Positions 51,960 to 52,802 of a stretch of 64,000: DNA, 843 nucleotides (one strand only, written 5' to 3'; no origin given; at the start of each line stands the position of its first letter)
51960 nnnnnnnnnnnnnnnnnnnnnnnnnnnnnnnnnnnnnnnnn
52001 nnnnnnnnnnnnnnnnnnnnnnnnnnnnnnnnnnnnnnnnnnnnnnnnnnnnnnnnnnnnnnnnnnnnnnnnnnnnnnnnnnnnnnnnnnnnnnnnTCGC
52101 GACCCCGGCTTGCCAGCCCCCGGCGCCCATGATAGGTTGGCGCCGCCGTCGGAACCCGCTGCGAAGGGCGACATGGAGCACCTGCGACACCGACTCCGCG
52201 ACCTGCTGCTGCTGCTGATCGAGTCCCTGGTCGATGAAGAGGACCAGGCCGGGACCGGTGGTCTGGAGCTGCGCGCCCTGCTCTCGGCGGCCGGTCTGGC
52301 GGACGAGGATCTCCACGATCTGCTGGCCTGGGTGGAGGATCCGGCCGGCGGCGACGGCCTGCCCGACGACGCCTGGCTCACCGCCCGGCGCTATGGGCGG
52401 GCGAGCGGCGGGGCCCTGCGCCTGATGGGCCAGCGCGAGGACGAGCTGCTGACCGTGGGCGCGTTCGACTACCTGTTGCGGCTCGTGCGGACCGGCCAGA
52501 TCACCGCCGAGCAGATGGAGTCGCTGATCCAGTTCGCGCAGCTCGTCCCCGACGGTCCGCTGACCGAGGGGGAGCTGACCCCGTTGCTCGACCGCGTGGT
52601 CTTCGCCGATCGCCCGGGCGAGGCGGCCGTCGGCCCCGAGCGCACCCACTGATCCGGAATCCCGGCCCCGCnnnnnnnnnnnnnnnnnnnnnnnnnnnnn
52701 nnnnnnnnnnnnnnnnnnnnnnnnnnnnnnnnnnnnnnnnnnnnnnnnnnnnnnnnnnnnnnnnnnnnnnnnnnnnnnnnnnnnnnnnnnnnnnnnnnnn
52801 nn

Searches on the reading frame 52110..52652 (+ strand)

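Call 81: search_protein_families(library=pfam, max_evalue=0.00001, proteins=[window:52110-52652:+])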
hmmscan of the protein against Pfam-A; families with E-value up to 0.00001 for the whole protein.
window:52110-52652:+ (180 aa): 1 family
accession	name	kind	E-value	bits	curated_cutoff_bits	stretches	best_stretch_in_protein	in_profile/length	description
PF04361.18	DUF494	-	1.1e-06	29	22.6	1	31-156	3-119/153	Protein of unknown function (DUF494)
